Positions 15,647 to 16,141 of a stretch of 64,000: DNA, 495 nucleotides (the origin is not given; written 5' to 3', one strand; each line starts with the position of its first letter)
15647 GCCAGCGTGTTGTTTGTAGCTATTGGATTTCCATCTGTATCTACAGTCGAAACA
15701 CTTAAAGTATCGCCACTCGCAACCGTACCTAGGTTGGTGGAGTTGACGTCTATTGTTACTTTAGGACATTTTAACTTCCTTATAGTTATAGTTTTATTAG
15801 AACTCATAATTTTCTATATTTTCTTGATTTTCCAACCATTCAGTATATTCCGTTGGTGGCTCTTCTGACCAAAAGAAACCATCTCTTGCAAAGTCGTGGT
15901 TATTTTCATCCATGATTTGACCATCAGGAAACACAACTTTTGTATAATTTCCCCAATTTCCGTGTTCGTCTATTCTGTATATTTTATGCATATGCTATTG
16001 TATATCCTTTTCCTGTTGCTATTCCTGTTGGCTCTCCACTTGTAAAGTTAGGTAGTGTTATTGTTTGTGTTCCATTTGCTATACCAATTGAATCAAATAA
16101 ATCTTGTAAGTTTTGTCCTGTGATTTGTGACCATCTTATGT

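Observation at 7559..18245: Triplicated two-gene cassette: BspA-type LRR/PKD-like putative receptor-binding protein plus a conserved 61-67 aa partner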

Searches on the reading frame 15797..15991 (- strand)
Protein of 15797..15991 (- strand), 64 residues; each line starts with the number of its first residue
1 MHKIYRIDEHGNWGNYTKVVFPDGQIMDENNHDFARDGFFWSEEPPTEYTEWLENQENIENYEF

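Call 3: search_protein_families(library=pfam, proteins=[window:15797-15991:-], max_evalue=1)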
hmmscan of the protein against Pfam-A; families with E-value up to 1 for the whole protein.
window:15797-15991:- (64 aa): 1 family
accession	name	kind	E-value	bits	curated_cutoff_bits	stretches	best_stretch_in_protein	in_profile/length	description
PF14517.12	Tachylectin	-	0.0019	18.5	29.8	1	8-55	75-119/230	Tachylectin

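Call 4: search_protein_families(library=phrogs, proteins=[window:15797-15991:-], max_evalue=0.01)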
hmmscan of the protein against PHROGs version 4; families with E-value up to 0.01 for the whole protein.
window:15797-15991:- (64 aa): 0 families

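Call 16: find_homologous_proteins(query=A2, max_evalue=0.01)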
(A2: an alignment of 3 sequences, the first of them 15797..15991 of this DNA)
Query A2 (3 sequences) (64 aa, profile of the alignment): 62 proteins with E <= 0.01 among 66 candidates.
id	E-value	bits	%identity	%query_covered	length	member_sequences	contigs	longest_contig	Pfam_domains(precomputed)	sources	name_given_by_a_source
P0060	1.6e-31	126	100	100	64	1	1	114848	-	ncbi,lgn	-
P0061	1.8e-30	122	58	89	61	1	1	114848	-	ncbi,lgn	-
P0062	3.1e-28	115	70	95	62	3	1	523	-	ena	-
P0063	1.2e-27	113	81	91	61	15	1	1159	-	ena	-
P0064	1.7e-27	113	79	91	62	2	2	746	-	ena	-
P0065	4.9e-27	111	86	91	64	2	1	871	-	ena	-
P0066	5.1e-27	111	75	89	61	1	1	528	-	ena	-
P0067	1.2e-26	110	81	91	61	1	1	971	-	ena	-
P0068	1.5e-26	110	54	88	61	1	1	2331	-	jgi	-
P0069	1.7e-26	110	75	92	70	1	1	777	-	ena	-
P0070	4.2e-26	108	72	95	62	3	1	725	-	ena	-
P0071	6.1e-26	108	79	91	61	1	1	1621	-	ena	-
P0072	1.7e-25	107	75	88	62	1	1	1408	-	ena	-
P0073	1.9e-25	106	79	88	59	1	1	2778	-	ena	-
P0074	2.9e-25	106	78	91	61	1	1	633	-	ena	-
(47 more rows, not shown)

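Call 21: find_related_loci(query=A4, collection=viral_contigs, flank=10000)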
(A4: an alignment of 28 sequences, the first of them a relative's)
Query A4 (64 aa) in viral_contigs; peptide patterns used: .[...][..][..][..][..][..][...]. (x = any residue, [..] = any of these).
22 stretches matched a pattern; 9 encode a relative of the query (tblastn E <= 1e-3); 9 distinct loci.
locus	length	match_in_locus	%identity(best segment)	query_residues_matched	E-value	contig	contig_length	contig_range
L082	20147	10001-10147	46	8-57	8e-14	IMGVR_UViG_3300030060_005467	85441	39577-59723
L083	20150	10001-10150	51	9-59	4e-12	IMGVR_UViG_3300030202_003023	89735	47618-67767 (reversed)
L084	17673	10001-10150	51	9-59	4e-12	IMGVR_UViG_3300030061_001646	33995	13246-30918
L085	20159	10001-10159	50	5-57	7e-12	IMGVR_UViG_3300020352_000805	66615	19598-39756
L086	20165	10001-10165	47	1-57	1e-11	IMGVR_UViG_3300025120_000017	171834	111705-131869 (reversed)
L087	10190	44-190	48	8-57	7e-11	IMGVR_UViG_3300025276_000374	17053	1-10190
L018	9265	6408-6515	46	18-54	3e-8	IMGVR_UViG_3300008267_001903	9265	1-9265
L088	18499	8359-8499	35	2-49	6e-6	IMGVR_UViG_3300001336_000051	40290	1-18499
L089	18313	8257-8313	63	38-56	7e-4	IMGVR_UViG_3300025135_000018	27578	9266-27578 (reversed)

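Call 55: predict_structure(alignment_id=A7)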
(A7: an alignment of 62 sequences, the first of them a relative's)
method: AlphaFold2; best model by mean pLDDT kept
length: 64 residues; sequences in the alignment: 62
mean_pLDDT: 84.5   pTM: 0.61
mean pLDDT of the five models: 84.5, 83.5, 82.4, 82.3, 81.8
residues with pLDDT >= 90: 18; 70-90: 39; 50-70: 5; < 50: 2
segments of 3 or more residues with pLDDT < 50: none
pLDDT, mean of each block of 10 residues (from residue 1): 87 89 90 86 90 79 48
secondary structure, 60 per line:
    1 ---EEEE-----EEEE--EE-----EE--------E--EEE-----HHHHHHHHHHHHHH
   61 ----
elements in order: E4-7 E13-16 E39-41 H47-60

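Call 57: search_protein_representatives(alignment_id=A4)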
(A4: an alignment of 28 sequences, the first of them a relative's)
Query: 28 sequences, 61 profile positions. Proteins with E-value up to 0.001 (for the whole library): 131; up to 1e-10: 42; up to 1e-30: 0. The best 131 are listed.
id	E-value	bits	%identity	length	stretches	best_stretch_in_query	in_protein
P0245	8.3e-27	108.7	-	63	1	1-58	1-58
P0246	1.9e-24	101.1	-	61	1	1-60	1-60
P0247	3.9e-19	84.1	-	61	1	1-59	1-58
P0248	1.5e-18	82.2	-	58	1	3-59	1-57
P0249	8.1e-18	79.9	-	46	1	18-58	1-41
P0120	1.6e-17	79.0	-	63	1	3-59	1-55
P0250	2.3e-16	75.3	-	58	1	3-59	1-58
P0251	2.5e-16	75.2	-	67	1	3-59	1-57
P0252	5.0e-16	74.2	-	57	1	3-56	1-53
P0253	5.3e-16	74.1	-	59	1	3-59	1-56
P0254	3.8e-15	71.4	-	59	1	3-59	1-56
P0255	4.6e-15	71.1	-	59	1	2-55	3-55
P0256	1.3e-14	69.6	-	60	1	3-59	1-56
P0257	1.9e-14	69.1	-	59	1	3-56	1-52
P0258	3.6e-14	68.3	-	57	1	3-47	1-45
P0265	1.6e-13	66.2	-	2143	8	10-31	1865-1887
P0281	4.7e-11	58.3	-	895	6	36-56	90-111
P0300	1.8e-09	53.2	-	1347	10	4-25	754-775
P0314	8.2e-08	47.9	-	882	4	11-39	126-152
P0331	1.8e-06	43.6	-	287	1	3-53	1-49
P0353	4.3e-05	39.1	-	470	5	13-45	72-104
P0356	1.9e-04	37.1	-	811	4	8-33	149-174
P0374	9.9e-04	34.8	-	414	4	15-49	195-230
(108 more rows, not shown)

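Call 58: search_protein_families(library=pfam, proteins=[P0265, P0281, P0300, P0314, P0353, P0356, P0374, P0331], max_evalue=0.001)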
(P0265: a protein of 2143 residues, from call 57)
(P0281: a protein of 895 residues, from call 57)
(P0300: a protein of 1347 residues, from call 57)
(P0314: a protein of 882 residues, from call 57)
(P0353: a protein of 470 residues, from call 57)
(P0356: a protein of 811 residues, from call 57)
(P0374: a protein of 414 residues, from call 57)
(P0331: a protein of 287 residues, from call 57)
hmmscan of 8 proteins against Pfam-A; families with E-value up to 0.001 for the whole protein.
P0265 (2143 aa): 6 families
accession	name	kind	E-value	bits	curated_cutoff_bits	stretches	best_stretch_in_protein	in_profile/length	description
PF06594.17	HCBP_related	-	2e-92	303.4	21.4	8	1117-1156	1-41/42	Haemolysin-type calcium binding protein related domain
PF00353.25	HemolysinCabind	-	8.5e-83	272.1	23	18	1033-1066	3-36/36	RTX calcium-binding nonapeptide repeat (4 copies)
PF03197.19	FRD2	-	3e-06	28.3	29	0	1118-1160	2-45/96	Bacteriophage FRD2 protein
PF21884.2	ZUO1-like_ZHD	-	4.1e-05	24.6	25.1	0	1994-2021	21-48/105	Zuotin-like, zuotin homology domain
PF07202.18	Tcp10_C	-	4.6e-05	23.4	36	0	801-812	15-26/35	T-complex protein 10 C-terminus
PF21992.2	DUF6927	-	7.2e-05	23.1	27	0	949-985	34-71/74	Domain of unknown function (DUF6927)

P0281 (895 aa): 3 families
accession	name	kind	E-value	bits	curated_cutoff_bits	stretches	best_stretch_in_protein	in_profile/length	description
PF00059.27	Lectin_C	-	1e-92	306.4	22.6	6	760-864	4-106/107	Lectin C-type domain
PF18363.6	PI_PP_I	-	0.00041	20.9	28.5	0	184-211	35-62/94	Phosphoinositide phosphatase insertion domain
PF11161.13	DUF2944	-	0.00058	20.2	32.2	0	24-42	19-36/185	Protein of unknown function (DUF2946)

P0300 (1347 aa): 7 families
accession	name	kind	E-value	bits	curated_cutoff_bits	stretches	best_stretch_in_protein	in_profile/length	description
PF14312.12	FG-GAP_2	-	3.4e-196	635.9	23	14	295-343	1-49/49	FG-GAP repeat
PF01833.30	TIG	-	2.5e-12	47.1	20.9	1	502-569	1-69/84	IPT/TIG domain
PF18962.6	Por_Secre_tail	-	9.4e-12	45.5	27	1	1269-1344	2-74/75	Secretion system C-terminal sorting domain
PF01839.29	FG-GAP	-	1.4e-05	25.3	22.1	0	323-343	18-37/37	FG-GAP repeat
PF19023.6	DUF5749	-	0.00018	21.9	28.2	0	196-214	8-26/78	Family of unknown function (DUF5749)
PF13860.13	FlgD_ig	-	0.00083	19.7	27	0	1283-1332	18-73/79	FlgD Ig-like domain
PF08309.17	LVIVD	-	0.00091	19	20.2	0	951-964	6-19/42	LVIVD repeat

P0314 (882 aa): 4 families
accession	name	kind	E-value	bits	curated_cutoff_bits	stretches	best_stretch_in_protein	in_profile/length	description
PF18998.6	Flg_new_2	-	2e-34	117.8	23.6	4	109-181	1-72/73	Divergent InlB B-repeat domain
PF09479.16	Flg_new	-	5.1e-29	100.6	27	4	32-99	1-64/65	Listeria-Bacteroides repeat domain (List_Bact_rpt)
PF10091.15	Glycoamylase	-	0.00019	21.4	27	0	364-412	140-190/221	Putative glucoamylase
PF21544.3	PorZ_N_b_propeller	-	0.00044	21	27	0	589-615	27-53/154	TSS9, PorZ, N-terminal beta-propeller domain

P0353 (470 aa): 3 families
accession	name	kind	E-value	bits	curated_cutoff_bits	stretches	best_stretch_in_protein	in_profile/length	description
PF01410.23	COLFI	-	8.6e-09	35.5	26.2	1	246-297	21-70/233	Fibrillar collagen C-terminal domain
PF18278.7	RANK_CRD_2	-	9.1e-05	23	26.8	0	202-219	22-39/41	Receptor activator of the NF-KB cysteine-rich repeat domain 2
PF00147.23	Fibrinogen_C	-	0.00018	21.9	22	1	259-306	4-48/221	Fibrinogen beta and gamma chains, C-terminal globular domain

P0356 (811 aa): 6 families
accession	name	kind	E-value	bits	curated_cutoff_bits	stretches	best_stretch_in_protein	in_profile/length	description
PF17936.7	Big_6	-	2.2e-88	291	27.6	7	191-270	1-81/83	Bacterial Ig domain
PF19077.6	Big_13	-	3.5e-38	130.6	27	4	293-348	36-93/102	Bacterial Ig-like domain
PF05345.18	He_PIG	-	8e-18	65.1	24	2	630-714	4-96/96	Putative Ig domain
PF07495.19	Y_Y_Y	-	1.3e-05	25.4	26.6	0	680-712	29-63/65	Y_Y_Y domain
PF13287.12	Fn3_assoc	-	1.8e-05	25.1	23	0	158-181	30-53/59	Fn3 associated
PF07593.17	UnbV_ASPIC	-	0.00019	21.7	23.4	0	209-230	38-59/68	ASPIC and UnbV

P0374 (414 aa): 4 families
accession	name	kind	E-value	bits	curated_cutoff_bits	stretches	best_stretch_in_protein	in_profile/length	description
PF00011.27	HSP20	-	6e-07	29.9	20.8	0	130-165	59-92/102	Hsp20/alpha crystallin family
PF16807.11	Phage_tail_terminator_4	-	1.9e-06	28.3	27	0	129-144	93-108/142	Putative tail termination protein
PF17965.7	MucBP_2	-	5.2e-06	27.3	23.4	0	31-76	1-48/74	Mucin binding domain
PF09479.16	Flg_new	-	0.00065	20.2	27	0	305-357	2-44/65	Listeria-Bacteroides repeat domain (List_Bact_rpt)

P0331 (287 aa): 0 families

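Call 59: fold_search(model_id=the predicted structure, library=pdb)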
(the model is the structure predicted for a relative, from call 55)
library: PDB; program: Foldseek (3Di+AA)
matches with E <= 10: 116; with E <= 0.001: 0
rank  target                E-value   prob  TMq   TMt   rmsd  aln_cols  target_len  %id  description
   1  4as1_A                3.4e-01  0.12  0.24  0.04  11.5        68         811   18  Ternary complex of E. coli leucyl-tRNA synthetase, tRNA(leu) and the benzoxaborole AN2679 in the editing conformation (released 2012-06-13)
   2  3zjv_A                3.6e-01  0.12  0.24  0.04  11.4        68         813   18  Ternary complex of E .coli leucyl-tRNA synthetase, tRNA(Leu) and the benzoxaborole AN3213 in the editing conformation (released 2013-04-17)
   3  9yfl_F                1.0e+00  0.09  0.26  0.27  11.4        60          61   17  insect H/ACA snoRNP class I (released 2025-12-10)
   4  7bgb_J                1.1e+00  0.08  0.27  0.27  11.6        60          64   18  The H/ACA RNP lobe of human telomerase (released 2021-04-28)
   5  7bgb_F                1.1e+00  0.08  0.27  0.27  11.3        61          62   18  The H/ACA RNP lobe of human telomerase (released 2021-04-28)
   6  3u28_B                1.2e+00  0.09  0.26  0.32   9.0        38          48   24  Crystal structure of a Cbf5-Nop10-Gar1 complex from Saccharomyces cerevisiae (released 2011-12-14)
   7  2x5c_A                1.2e+00  0.08  0.25  0.18  10.4        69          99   14  Crystal structure of hypothetical protein ORF131 from Pyrobaculum Spherical Virus (released 2010-07-21)
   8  9yfl_H                1.6e+00  0.07  0.26  0.26  11.4        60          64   17  insect H/ACA snoRNP class I (released 2025-12-10)
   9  2x5c_B                1.7e+00  0.07  0.27  0.20  10.2        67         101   12  Crystal structure of hypothetical protein ORF131 from Pyrobaculum Spherical Virus (released 2010-07-21)
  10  9yfm_H                2.1e+00  0.06  0.26  0.27  11.4        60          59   17  insect H/ACA snoRNP class II composite (released 2025-12-10)
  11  8u32_D                2.7e+00  0.08  0.22  0.13   5.8        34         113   12  Crystal structure of PD-1 in complex with a Fab (released 2024-06-19)
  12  8gy5_Q                2.7e+00  0.06  0.22  0.14  10.1        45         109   11  High-resolution structure of the cemiplimab Fab in complex with PD-1 (released 2023-10-04)
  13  8cb7_B                2.9e+00  0.04  0.26  0.09  15.0        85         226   10  The Transcriptional Regulator PrfA from Listeria Monocytogenes in complex with tetrapeptide Glu-Val-Phe-Leu (released 2024-08-07)
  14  8cb2_CCC              3.2e+00  0.04  0.22  0.11   8.5        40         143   12  A complex of cagX and cagY components of Helicobacter pylori type IV secretion system (released 2024-02-07)
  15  5h3v_A                3.7e+00  0.04  0.22  0.15   8.4        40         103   12  Crystal structure of a Type IV Secretion System Component CagX in Helicobacter pylori (released 2017-04-12)
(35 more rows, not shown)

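Call 61: search_protein_families(library=ncbifam, proteins=[window:15797-15991:-], max_evalue=0.01)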
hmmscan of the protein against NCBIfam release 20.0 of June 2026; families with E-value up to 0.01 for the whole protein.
window:15797-15991:- (64 aa): 0 families

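Call 62: fold_search(model_id=the predicted structure, library=viral)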
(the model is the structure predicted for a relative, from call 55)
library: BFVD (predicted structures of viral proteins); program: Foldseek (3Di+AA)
matches with E <= 10: 369; with E <= 0.001: 0
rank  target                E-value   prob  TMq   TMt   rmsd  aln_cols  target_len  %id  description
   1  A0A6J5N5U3            4.0e-02  0.99  0.55  0.59   5.9        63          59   14  Uncharacterized protein [uncultured Caudovirales phage]
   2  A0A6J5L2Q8            4.7e-01  0.15  0.29  0.26  12.4        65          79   12  Uncharacterized protein [uncultured Caudovirales phage]
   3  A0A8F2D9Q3            4.7e-01  0.13  0.30  0.16  10.3        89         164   13  Uncharacterized protein [Gordonia phage VanLee]
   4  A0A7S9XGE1            6.9e-01  0.14  0.28  0.33   7.1        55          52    9  Uncharacterized protein [Proteus phage PmP19]
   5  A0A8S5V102            8.4e-01  0.20  0.37  0.16   8.4        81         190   14  Protein SlyX-like protein [Siphoviridae sp. ct3r22]
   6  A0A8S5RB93            8.4e-01  0.14  0.31  0.23  10.1        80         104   15  Uncharacterized protein [virus sp. ctRTq15]
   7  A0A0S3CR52            8.9e-01  0.07  0.25  0.12  16.1        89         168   15  Orf1a (Fragment) [Porcine astrovirus 1]
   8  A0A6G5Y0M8            9.5e-01  0.23  0.36  0.49   5.3        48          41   17  (no name in the UniProt tables at hand)
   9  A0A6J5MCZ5            9.5e-01  0.12  0.31  0.22  13.6        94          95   13  Uncharacterized protein [uncultured Caudovirales phage]
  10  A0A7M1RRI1            1.0e+00  0.12  0.28  0.10  10.3        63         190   13  Uncharacterized protein [uncultured phage cr60_1]
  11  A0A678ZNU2            1.0e+00  0.11  0.29  0.19  13.8        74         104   11  Uncharacterized protein [Pectobacterium phage Arno18]
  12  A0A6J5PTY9            1.2e+00  0.10  0.22  0.30   7.9        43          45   19  Uncharacterized protein [uncultured Caudovirales phage]
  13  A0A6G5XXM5            1.3e+00  0.12  0.32  0.18  10.0        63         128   21  (no name in the UniProt tables at hand)
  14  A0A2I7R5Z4            1.3e+00  0.11  0.29  0.11   7.9        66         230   15  (no name in the UniProt tables at hand)
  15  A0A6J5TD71            1.4e+00  0.09  0.26  0.23   9.7        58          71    5  Uncharacterized protein [uncultured Caudovirales phage]
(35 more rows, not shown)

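Call 89: search_dna_similar(query=window:15797-15991:-, collection=phages, mode=protein, max_evalue=1, max_rows=20)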
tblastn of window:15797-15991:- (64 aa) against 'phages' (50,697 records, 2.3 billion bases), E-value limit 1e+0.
No match.

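Call 92: search_protein_families(library=phrogs, proteins=[L086:5221-8334:+, L085:4829-8242:+], max_evalue=0.001)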
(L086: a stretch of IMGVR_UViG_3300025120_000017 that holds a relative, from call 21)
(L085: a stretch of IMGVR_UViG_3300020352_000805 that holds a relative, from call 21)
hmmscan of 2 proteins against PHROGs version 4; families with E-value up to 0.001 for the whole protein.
L086:5221-8334:+ (1037 aa): 24 families
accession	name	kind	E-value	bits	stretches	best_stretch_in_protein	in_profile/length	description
phrog_5073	-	tail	3.2e-45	156.1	3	435-696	262-510/519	tail fiber protein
phrog_6320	-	tail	2.4e-34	120.2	3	436-535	91-194/745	tail fiber protein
phrog_819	-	tail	5.3e-32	111.9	2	162-636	474-833/1024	tail protein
phrog_8745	-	tail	9.1e-28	97.1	3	427-654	1369-1599/1803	tail fiber protein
phrog_1806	-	tail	2.7e-21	77.1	3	436-552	128-241/276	collagen like minor tail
phrog_366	-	tail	2.5e-19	71.1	2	277-349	312-387/474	tail fiber protein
phrog_29268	-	unknown function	3.1e-16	59.7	3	75-184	415-533/653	-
phrog_18350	-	tail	1.6e-14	55.2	1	436-537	98-198/253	tail fiber protein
phrog_28263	-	tail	9.4e-14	50.6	2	139-359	511-725/1400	tail fiber protein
phrog_10972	-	tail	1.1e-12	49.1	2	276-343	159-223/343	tail fiber protein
phrog_3420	-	unknown function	1.1e-12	47.4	1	436-555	206-348/929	-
phrog_30509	-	tail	1.7e-12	48.1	3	279-348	44-113/254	collagen like minor tail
phrog_26246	-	tail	3.7e-11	43.8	1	436-524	118-211/329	tail protein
phrog_38806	-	unknown function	8.1e-11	42.8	0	442-543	60-159/285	-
phrog_17587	-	tail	2.9e-10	40.2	1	417-489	333-403/641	tail fiber protein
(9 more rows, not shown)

L085:4829-8242:+ (1137 aa): 26 families (the best 25 are shown)
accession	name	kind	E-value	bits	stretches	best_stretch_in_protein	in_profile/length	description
phrog_5073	-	tail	3.8e-55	188.9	3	26-265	214-455/519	tail fiber protein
phrog_6320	-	tail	1.6e-54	186.9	4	277-381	81-201/745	tail fiber protein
phrog_819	-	tail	1.6e-35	123.6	2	78-496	475-823/1024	tail protein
phrog_3420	-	unknown function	1.7e-34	119.6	3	282-518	264-508/929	-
phrog_29268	-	unknown function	7e-31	108.1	3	549-657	429-537/653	-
phrog_8745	-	tail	7.1e-30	104.1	3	235-381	1338-1474/1803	tail fiber protein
phrog_366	-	tail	7.5e-24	86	4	557-678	301-388/474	tail fiber protein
phrog_30509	-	tail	2.3e-23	83.6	4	558-653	38-131/254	collagen like minor tail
phrog_1806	-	tail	6.2e-23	82.5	3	281-380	111-218/276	collagen like minor tail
phrog_18350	-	tail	2.5e-22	80.8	3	249-401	64-212/253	tail fiber protein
phrog_36982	-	unknown function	8.1e-20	71.3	2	75-422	376-729/944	-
phrog_26246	-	tail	2.2e-19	70.8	3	279-380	104-206/329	tail protein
phrog_28263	-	tail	6.6e-18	64.4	3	523-718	580-774/1400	tail fiber protein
phrog_38806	-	unknown function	9.3e-17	62.3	1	556-647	70-158/285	-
phrog_10972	-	tail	2.9e-14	54.3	1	450-646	48-232/343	tail fiber protein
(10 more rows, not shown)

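Call 95: search_protein_families(library=phrogs, alignment_id=A7, max_evalue=0.01)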
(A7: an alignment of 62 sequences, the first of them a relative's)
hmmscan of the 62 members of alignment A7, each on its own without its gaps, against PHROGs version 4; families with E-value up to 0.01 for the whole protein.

A. member 1, P0060 (64 aa): 0 families

B. families by the number of members that match (of 62 scanned): 2 families
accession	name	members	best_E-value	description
phrog_22572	-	1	0.0049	-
phrog_17103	-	1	0.0081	-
